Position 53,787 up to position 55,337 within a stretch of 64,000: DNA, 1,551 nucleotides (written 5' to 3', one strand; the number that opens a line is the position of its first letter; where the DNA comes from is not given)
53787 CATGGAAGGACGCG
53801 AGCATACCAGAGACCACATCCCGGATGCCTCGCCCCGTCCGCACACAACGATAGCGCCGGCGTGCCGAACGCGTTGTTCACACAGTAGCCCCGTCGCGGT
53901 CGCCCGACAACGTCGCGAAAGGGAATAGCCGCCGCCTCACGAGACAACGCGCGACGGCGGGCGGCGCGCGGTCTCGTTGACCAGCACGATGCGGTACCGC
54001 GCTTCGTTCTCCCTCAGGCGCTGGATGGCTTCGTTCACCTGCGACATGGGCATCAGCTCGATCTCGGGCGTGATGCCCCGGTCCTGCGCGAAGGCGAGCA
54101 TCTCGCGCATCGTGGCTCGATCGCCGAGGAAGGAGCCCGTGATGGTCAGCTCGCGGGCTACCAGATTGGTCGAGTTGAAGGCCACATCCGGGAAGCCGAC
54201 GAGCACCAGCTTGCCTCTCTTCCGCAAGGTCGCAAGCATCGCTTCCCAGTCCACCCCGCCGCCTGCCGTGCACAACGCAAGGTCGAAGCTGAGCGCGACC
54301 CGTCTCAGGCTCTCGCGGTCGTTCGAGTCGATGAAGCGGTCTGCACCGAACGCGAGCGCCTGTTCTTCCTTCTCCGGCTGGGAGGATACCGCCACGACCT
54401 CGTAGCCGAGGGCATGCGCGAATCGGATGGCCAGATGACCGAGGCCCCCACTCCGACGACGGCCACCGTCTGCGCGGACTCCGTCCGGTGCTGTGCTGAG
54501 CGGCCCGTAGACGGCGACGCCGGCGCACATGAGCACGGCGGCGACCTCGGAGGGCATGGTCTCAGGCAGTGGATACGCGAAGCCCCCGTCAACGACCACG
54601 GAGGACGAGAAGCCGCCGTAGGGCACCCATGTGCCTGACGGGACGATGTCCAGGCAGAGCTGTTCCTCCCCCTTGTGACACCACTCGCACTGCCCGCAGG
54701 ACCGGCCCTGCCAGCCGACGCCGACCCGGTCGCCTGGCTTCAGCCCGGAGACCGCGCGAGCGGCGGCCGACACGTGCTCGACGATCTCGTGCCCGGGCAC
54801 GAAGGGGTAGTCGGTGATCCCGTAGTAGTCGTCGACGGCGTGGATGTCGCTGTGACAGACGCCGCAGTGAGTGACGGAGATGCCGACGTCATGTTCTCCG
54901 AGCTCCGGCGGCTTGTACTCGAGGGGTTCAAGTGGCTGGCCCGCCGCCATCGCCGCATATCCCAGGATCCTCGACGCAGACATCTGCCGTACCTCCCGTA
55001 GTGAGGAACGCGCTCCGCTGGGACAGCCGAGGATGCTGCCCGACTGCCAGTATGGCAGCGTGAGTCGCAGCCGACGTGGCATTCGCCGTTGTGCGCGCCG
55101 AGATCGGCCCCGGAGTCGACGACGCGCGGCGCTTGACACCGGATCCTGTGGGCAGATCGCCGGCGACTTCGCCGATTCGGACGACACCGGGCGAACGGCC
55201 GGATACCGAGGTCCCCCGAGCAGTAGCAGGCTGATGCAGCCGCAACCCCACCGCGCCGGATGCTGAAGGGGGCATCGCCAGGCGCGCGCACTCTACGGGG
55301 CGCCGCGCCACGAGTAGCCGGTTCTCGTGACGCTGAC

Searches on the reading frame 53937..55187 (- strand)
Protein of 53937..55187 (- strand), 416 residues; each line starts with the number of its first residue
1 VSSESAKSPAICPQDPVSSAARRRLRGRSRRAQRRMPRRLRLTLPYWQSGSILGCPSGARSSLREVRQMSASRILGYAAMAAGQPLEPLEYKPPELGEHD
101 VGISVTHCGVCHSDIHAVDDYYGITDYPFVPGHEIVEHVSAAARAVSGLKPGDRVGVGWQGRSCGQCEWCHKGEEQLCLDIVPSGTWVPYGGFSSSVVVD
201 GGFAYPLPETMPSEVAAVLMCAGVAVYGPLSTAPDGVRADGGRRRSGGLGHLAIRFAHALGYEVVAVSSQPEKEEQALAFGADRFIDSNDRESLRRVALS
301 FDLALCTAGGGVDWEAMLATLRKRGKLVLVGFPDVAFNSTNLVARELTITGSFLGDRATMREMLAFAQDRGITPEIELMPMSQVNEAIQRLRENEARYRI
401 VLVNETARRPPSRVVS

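Call 17: search_protein_families(library=pfam, proteins=[window:53937-55187:-], max_evalue=0.001)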
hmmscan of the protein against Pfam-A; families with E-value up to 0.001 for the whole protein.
window:53937-55187:- (416 aa): 3 families
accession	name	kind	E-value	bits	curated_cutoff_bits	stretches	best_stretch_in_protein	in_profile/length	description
PF00107.32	ADH_zinc_N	-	8.9e-24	84.3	31.8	1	248-368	1-128/129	Zinc-binding dehydrogenase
PF08240.17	ADH_N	-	1.2e-22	80.5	23.5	1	97-209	1-104/104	Alcohol dehydrogenase GroES-like domain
PF13602.12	ADH_zinc_N_2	-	8.6e-09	36.9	27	1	280-402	1-134/134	Zinc-binding dehydrogenase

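Call 43: search_protein_families(library=padloc, proteins=[window:53937-55187:-], max_evalue=0.001)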
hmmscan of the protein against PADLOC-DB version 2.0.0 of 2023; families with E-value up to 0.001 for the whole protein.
window:53937-55187:- (416 aa): 0 families
